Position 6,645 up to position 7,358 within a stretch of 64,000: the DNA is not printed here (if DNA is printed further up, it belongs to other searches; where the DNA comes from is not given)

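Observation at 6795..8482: Integron cassette with an overlapping 2-TM (SLATT-like) / TIR-like / REC-domain gene trio: candidate novel defence or abortive-infection module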

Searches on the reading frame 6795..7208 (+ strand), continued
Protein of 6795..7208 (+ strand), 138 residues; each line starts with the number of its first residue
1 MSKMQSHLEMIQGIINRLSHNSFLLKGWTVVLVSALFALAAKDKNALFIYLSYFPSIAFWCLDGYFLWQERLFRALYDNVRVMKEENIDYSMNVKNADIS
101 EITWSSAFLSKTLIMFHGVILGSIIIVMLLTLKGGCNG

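Call 52: search_protein_families(library=padloc, proteins=[L086:3001-3408:+, L087:2977-3384:+, L088:2980-3384:+, L086:2232-2981:+], max_evalue=0.01)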
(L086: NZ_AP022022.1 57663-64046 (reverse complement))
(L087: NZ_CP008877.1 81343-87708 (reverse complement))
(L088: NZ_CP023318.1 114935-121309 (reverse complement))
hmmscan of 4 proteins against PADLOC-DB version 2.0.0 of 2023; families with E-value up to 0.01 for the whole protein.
L086:3001-3408:+ (136 aa): 4 families
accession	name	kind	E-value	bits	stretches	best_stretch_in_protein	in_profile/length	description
PDLC04686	PDC-M50A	-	1.8e-46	155.7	1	1-128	1-129/134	-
PDLC04685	PDC-M50A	-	9.5e-38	127.4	1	3-128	4-126/130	-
PDLC04687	PDC-M50A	-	4e-24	83.3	1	4-124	12-133/144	-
PDLC04684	PDC-M50A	-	8.1e-23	79.6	1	7-128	17-137/159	-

L087:2977-3384:+ (136 aa): 4 families
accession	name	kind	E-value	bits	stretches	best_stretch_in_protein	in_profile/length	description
PDLC04686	PDC-M50A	-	6.9e-48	160.3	1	4-131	3-129/134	-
PDLC04685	PDC-M50A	-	5.3e-37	125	1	3-130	2-126/130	-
PDLC04687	PDC-M50A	-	2.9e-23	80.5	1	5-134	11-140/144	-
PDLC04684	PDC-M50A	-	4.6e-20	70.7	1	7-135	15-141/159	-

L088:2980-3384:+ (135 aa): 4 families
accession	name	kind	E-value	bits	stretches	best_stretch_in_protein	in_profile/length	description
PDLC04686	PDC-M50A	-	1.5e-50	168.9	1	1-132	1-131/134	-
PDLC04685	PDC-M50A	-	6.4e-41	137.6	1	1-131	1-127/130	-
PDLC04687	PDC-M50A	-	1.8e-26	90.9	1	5-133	12-141/144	-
PDLC04684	PDC-M50A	-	1.3e-22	79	1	6-132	15-139/159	-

L086:2232-2981:+ (250 aa): 8 families
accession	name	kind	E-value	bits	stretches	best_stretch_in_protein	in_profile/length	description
PDLC00430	ThsB1|ThsB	-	1e-75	252.8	1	1-248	1-261/269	TIR-like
PDLC00435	ThsB1|ThsB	-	7.3e-37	125.5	1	48-248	52-262/281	TIR-like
PDLC00423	ThsB1|ThsB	-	1.2e-05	23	1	49-94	23-69/190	TIR-like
PDLC00436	ThsB1|ThsB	-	1.2e-05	22.9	1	59-94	34-68/183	TIR-like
PDLC00419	ThsB1|ThsB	-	0.00027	18.8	1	61-93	28-59/165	TIR-like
PDLC00426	ThsB1|ThsB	-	0.00032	18.1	0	119-184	274-324/352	TIR-like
PDLC00422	ThsB1|ThsB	-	0.00054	17.5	0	46-93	26-72/194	TIR-like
PDLC02012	SAVED5--SAVED_TIR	-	0.00077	16.7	1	61-94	14-46/404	-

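Call 57: find_encoding_contigs(protein=P0001, flank=10000, max_places=3)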
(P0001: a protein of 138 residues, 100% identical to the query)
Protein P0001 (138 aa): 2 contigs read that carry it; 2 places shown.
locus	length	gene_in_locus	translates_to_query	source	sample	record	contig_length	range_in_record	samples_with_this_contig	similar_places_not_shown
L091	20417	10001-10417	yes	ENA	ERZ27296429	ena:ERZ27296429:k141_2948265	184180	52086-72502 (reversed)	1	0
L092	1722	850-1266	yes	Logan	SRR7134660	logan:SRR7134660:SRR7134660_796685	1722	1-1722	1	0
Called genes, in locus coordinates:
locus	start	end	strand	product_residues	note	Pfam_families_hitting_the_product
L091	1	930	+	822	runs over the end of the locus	PF09586:YfhO (weak)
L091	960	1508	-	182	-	PF13174:TPR_6 (faint)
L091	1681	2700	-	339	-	PF01757:Acyl_transf_3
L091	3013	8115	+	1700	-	PF01436:NHL (weak), PF17170:DUF5128 (weak), PF01436:NHL (weak), PF17170:DUF5128 (weak), PF01436:NHL, PF17170:DUF5128, PF14559:TPR_19 (weak), PF25063:ARM_TT21_C, +34 more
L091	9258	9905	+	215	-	-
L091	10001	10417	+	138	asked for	-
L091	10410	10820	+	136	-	PF08937:ThsB_TIR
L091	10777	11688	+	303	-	PF00072:Response_reg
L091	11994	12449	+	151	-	-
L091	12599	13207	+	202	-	-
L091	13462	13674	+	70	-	-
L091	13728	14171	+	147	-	-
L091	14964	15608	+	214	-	-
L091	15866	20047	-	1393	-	-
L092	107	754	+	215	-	-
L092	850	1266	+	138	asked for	-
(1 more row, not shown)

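Call 59: find_encoding_contigs(protein=P0004, flank=4000, max_places=6)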
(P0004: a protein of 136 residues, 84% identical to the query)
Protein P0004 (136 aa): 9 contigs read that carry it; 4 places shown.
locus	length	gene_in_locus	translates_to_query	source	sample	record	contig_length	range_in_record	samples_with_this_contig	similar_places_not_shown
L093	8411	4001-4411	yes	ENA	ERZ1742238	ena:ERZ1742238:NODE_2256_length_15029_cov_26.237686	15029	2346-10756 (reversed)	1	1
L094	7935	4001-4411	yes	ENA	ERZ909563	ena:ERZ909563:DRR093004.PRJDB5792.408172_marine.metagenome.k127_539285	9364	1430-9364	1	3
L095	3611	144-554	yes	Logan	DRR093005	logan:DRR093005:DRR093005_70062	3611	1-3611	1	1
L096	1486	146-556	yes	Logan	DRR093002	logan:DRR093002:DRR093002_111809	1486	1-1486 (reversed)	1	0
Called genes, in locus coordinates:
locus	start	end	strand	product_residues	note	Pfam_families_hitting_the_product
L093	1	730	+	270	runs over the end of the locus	PF23023:Anti-Pycsar_Apyc1 (weak), PF00753:Lactamase_B (weak)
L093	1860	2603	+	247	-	-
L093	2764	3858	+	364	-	PF04055:Radical_SAM, PF13353:Fer4_12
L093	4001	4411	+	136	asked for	-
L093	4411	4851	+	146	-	PF08937:ThsB_TIR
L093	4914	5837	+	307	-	PF01555:N6_N4_Mtase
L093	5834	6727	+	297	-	-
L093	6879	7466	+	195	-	PF01551:Peptidase_M23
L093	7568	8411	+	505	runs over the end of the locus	PF13701:DDE_Tnp_1_4, PF01609:DDE_Tnp_1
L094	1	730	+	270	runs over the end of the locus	PF23023:Anti-Pycsar_Apyc1 (weak), PF00753:Lactamase_B (weak)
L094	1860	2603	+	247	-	-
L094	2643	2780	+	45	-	-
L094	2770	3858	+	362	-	PF13353:Fer4_12, PF04055:Radical_SAM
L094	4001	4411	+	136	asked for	-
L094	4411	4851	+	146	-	PF08937:ThsB_TIR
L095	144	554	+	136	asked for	-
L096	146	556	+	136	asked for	-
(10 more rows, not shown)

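Call 60: find_encoding_contigs(protein=P0007, flank=4000, max_places=4)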
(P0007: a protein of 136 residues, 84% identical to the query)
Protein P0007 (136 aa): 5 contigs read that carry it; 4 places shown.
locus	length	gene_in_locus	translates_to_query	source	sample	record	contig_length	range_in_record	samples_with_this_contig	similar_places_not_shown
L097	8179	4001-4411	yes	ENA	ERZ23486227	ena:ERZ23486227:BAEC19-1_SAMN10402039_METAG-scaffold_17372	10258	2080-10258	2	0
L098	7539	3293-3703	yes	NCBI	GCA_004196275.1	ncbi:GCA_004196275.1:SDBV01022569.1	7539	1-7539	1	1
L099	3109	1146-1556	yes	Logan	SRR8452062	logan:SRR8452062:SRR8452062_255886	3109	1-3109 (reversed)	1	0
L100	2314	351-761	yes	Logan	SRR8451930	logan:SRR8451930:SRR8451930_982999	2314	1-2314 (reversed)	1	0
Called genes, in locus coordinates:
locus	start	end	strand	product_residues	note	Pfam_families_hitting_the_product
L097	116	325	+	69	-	PF06005:ZapB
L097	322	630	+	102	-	PF05164:ZapA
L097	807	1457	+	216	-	PF01812:5-FTHF_cyc-lig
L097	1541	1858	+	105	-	PF04248:NTP_transf_9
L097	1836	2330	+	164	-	PF01878:EVE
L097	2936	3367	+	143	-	-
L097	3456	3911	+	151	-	-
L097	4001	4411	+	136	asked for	-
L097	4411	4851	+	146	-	PF08937:ThsB_TIR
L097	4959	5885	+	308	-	PF04326:SLFN_AlbA_2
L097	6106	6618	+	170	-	-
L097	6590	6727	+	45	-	-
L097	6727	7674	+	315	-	PF10899:AbiGi (faint)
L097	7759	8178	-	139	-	?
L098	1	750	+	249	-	?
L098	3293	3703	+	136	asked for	-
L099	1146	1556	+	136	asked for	-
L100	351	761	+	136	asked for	-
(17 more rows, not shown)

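Call 62: get_annotated_region(hit=H11, flank=2500)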
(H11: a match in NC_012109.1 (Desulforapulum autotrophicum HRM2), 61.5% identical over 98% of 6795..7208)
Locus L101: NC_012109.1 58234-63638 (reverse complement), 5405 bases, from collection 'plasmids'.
description: Desulforapulum autotrophicum HRM2 plasmid pHRM2a, complete sequence
organism: Desulforapulum autotrophicum HRM2 (NCBI taxid 177437)
taxonomy: Bacteria; Thermodesulfobacteriota; Desulfobacteria; Desulfobacterales; Desulfobacteraceae; Desulforapulum; Desulforapulum autotrophicum; Desulforapulum autotrophicum HRM2
host: -; source: -; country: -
typing (MOB-suite, as given by PLSDB): mobilizable; replicon rep_cluster_1872; relaxase MOBQ
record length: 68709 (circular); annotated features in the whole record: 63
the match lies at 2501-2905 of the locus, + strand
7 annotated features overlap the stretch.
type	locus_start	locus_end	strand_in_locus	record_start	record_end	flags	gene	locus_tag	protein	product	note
CDS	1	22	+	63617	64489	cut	-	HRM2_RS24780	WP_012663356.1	exonuclease domain-containing protein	-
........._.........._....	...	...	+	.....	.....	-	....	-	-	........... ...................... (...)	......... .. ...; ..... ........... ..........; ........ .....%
predicted_resistance_gene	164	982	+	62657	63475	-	lnu(F)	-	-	lincosamide nucleotidyltransferase Lnu(F)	predicted by amrfinderplus; class LINCOSAMIDE; identity 99.27%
CDS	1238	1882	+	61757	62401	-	-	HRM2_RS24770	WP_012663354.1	hypothetical protein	-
CDS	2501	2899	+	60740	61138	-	-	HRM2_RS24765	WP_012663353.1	hypothetical protein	-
CDS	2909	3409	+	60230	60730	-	-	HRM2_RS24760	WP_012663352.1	TIR domain-containing protein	-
CDS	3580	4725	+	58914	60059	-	-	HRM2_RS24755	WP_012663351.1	HEAT repeat domain-containing protein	-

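Call 63: get_annotated_region(hit=H21, flank=2500)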
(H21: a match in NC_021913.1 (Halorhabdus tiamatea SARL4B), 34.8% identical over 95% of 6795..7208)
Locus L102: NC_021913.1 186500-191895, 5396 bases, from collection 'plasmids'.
description: Halorhabdus tiamatea SARL4B plasmid pHTIA, complete sequence
organism: Halorhabdus tiamatea SARL4B (NCBI taxid 1033806)
taxonomy: Archaea; Euryarchaeota; Halobacteria; Halobacteriales; Haloarculaceae; Halorhabdus; Halorhabdus tiamatea; Halorhabdus tiamatea SARL4B
host: -; source: -; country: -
typing (MOB-suite, as given by PLSDB): non-mobilizable; replicon rep_cluster_15,rep_cluster_31
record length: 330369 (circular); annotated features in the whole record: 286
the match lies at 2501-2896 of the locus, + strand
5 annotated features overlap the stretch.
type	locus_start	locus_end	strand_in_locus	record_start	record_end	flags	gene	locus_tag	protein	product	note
CDS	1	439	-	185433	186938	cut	-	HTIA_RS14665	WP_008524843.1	hypothetical protein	-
CDS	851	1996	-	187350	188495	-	-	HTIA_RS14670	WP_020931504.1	ISH3 family transposase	-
CDS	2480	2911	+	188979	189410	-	-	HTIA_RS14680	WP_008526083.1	hypothetical protein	-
CDS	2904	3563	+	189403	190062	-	-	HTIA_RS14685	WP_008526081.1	TIR domain-containing protein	-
CDS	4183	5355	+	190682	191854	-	-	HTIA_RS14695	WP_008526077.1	ISH3 family transposase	-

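Call 64: get_annotated_region(hit=H24, flank=2500)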
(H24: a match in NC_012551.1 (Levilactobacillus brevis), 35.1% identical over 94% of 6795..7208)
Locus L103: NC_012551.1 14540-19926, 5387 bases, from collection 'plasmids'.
description: Levilactobacillus brevis plasmid pLB925A04, complete sequence
organism: Levilactobacillus brevis (NCBI taxid 1580)
taxonomy: Bacteria; Bacillota; Bacilli; Lactobacillales; Lactobacillaceae; Levilactobacillus; Levilactobacillus brevis
host: -; source: Korean-type pickle Kimchi; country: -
typing (MOB-suite, as given by PLSDB): conjugative; replicon rep_cluster_172; relaxase MOBP; mating-pair formation MPF_T
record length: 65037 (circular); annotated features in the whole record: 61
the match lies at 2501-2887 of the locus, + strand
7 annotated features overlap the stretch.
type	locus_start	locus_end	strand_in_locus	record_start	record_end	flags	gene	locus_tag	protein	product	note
CDS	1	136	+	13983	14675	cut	-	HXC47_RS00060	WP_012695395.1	hypothetical protein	-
CDS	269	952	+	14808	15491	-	-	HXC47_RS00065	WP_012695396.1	IS6 family transposase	-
CDS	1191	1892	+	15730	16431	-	-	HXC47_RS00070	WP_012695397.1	toll/interleukin-1 receptor domain-containing protein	-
CDS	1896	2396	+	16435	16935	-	-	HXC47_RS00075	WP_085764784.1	hypothetical protein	-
CDS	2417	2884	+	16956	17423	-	-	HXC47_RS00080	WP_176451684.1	hypothetical protein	-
CDS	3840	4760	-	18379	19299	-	-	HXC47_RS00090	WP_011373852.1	IS30-like element ISLsa1 family transposase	GO:0006313 - DNA transposition [Evidence IEA]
CDS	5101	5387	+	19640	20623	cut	-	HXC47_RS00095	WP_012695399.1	hypothetical protein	-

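Call 71: search_protein_families(library=pfam, proteins=[L077:5986-6390:+, L076:6001-6399:+, L076:7027-7548:+, L076:5774-5986:+], max_evalue=10)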
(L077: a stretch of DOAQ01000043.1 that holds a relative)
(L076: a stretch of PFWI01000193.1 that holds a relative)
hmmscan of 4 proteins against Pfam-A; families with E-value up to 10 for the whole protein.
L077:5986-6390:+ (135 aa): 3 families
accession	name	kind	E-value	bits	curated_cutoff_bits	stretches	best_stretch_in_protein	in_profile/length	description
PF12650.12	DUF3784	-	0.0057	17.3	28.1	1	85-134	38-92/94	Domain of unknown function (DUF3784)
PF11683.13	DUF3278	-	0.0058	17.2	26.6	1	10-96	24-113/130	Protein of unknown function (DUF3278)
PF19019.6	Phlebo_G2_C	-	0.81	9.8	25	1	91-132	112-153/171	Phlebovirus glycoprotein G2 C-terminal domain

L076:6001-6399:+ (133 aa): 3 families
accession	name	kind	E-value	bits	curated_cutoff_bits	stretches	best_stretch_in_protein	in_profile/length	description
PF11683.13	DUF3278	-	0.00078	20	26.6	1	12-115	27-125/130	Protein of unknown function (DUF3278)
PF13038.11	DUF3899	-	0.11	13.4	23.4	1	56-109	15-72/88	Domain of unknown function (DUF3899)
PF13630.11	SdpI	-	1.1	9.8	28.2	1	16-59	26-66/71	SdpI/YfhL protein family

L076:7027-7548:+ (174 aa): 2 families
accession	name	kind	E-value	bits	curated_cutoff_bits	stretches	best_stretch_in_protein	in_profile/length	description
PF20665.3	Zw10_middle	-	0.058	13.6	23.6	1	4-49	183-227/230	Centromere/kinetochore protein zw10, middle domain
PF05491.19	RuvB_C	-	0.068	13.6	24.7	1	73-121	3-42/72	RuvB C-terminal winged helix domain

L076:5774-5986:+ (71 aa): 0 families

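Call 77: find_encoding_contigs(protein=P0003, flank=4000, max_places=4)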
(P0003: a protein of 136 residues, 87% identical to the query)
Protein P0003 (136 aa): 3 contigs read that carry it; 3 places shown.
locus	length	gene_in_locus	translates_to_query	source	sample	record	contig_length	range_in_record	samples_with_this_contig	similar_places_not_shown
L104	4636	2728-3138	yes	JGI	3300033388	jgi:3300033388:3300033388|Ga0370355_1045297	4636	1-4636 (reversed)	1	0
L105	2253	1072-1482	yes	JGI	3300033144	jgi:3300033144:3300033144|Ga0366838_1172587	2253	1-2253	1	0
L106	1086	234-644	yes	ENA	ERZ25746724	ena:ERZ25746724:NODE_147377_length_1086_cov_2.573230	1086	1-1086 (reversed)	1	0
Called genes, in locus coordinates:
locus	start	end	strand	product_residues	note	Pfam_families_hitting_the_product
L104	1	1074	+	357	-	?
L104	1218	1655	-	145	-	-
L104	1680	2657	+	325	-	-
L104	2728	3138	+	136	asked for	-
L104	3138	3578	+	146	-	PF08937:ThsB_TIR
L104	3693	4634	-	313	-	?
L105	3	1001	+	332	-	?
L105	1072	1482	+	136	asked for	-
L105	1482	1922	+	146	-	PF08937:ThsB_TIR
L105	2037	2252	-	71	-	?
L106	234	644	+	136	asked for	-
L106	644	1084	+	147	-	?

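Call 78: find_encoding_contigs(protein=P0009, flank=4000, max_places=4)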
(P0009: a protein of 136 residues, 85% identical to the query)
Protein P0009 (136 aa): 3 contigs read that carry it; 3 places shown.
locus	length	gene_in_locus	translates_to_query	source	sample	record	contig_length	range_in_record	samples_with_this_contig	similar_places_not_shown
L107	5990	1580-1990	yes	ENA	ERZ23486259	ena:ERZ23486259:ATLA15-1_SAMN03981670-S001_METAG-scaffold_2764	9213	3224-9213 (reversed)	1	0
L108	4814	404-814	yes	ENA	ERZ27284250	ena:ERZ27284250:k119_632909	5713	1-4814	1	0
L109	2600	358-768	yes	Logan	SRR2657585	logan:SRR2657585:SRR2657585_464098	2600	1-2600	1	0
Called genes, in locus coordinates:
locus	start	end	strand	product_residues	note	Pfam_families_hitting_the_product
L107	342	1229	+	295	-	PF00144:Beta-lactamase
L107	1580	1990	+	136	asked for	-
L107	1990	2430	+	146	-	PF08937:ThsB_TIR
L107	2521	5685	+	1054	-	PF00092:VWA (weak), PF13519:VWA_2, PF13768:VWA_3 (weak), PF13676:TIR_2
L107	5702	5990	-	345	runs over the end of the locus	PF17761:DUF1016_N, PF06250:YhcG_C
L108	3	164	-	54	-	?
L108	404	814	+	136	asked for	-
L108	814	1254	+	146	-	PF08937:ThsB_TIR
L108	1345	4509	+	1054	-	PF00092:VWA (weak), PF13519:VWA_2, PF13768:VWA_3 (weak), PF13676:TIR_2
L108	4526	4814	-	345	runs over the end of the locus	PF17761:DUF1016_N, PF06250:YhcG_C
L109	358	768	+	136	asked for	-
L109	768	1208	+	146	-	PF08937:ThsB_TIR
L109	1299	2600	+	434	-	?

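Call 87: find_homologous_proteins(query=L087:2977-3384:+)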
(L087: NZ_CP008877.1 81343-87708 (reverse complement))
Query L087:2977-3384:+ (136 aa): 1699 proteins with E <= 0.001 among 1707 candidates; the best 120 are listed.
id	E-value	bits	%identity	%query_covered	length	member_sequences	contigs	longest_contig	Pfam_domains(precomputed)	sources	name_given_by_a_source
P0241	4.7e-83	294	100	100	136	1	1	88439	-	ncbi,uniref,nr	ncbi:hypothetical protein GZ22_18590 (plasmid) [Terribacillus saccharophilus]|uniref:Uncharacterized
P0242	1.1e-51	192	71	91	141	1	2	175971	-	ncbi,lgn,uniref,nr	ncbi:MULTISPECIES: hypothetical protein [Bacillus cereus group]|uniref:hypothetical protein n=1 Tax=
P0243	9.6e-51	189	69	91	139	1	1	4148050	-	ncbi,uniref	ncbi:hypothetical protein ACK1LH_03260 [Metabacillus indicus]|uniref:hypothetical protein n=1 Tax=Me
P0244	1.0e-49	186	70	86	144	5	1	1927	-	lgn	-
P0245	3.1e-49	184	67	93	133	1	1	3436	-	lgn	-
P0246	4.6e-49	184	69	89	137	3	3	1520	-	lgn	-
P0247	5.5e-49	184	64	93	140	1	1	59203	-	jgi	jgi:hypothetical protein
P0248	1.1e-48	183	70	86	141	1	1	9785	-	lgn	-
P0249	1.6e-48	182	65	96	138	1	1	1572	-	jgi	jgi:hypothetical protein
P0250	1.4e-47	179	65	91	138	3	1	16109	-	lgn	-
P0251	2.8e-47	178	63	96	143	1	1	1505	-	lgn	-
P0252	1.2e-46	176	61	93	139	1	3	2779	-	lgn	-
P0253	3.7e-46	174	67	88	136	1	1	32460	-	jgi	jgi:hypothetical protein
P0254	4.6e-46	174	64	86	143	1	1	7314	-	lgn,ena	-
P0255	7.4e-46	173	63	93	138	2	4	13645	-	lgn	-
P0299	7.3e-42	161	57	93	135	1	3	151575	-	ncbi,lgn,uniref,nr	ncbi:hypothetical protein COK34_06990 [Bacillus thuringiensis]|uniref:hypothetical protein n=1 Tax=B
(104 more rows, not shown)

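Call 88: find_encoding_contigs(protein=P0242, flank=3000, max_places=4)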
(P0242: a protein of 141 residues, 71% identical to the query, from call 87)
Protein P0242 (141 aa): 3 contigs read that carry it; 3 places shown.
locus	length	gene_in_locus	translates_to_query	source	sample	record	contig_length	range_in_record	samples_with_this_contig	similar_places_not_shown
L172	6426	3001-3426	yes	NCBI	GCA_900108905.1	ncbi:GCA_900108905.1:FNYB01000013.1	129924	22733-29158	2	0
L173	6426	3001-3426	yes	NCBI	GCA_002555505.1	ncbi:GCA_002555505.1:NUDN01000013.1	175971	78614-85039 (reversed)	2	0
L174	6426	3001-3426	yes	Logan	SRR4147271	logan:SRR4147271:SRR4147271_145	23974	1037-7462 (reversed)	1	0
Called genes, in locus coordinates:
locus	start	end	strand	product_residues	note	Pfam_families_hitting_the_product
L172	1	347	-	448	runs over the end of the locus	PF21750:DACNH, PF02457:DAC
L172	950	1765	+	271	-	-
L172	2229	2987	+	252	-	-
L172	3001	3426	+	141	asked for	-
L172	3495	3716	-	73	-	-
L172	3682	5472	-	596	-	PF00580:UvrD-helicase, PF13245:AAA_19, PF01443:Viral_helicase1 (faint), PF13361:UvrD_C (weak), PF13538:UvrD_C_2 (faint)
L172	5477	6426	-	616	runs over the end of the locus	PF02463:SMC_N (weak), PF11398:DUF2813 (weak), PF13175:AAA_15, PF13476:AAA_23, PF13304:AAA_21, PF11398:DUF2813 (weak), PF13175:AAA_15, PF20469:OLD-like_TOPRIM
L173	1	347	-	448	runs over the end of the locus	PF21750:DACNH, PF02457:DAC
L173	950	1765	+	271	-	-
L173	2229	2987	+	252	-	-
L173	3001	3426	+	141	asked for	-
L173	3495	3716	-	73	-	-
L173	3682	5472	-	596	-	PF00580:UvrD-helicase, PF13245:AAA_19, PF01443:Viral_helicase1 (faint), PF13361:UvrD_C (weak), PF13538:UvrD_C_2 (faint)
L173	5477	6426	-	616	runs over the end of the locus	PF02463:SMC_N (weak), PF11398:DUF2813 (weak), PF13175:AAA_15, PF13476:AAA_23, PF13304:AAA_21, PF11398:DUF2813 (weak), PF13175:AAA_15, PF20469:OLD-like_TOPRIM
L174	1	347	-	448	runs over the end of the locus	PF21750:DACNH, PF02457:DAC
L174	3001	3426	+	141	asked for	-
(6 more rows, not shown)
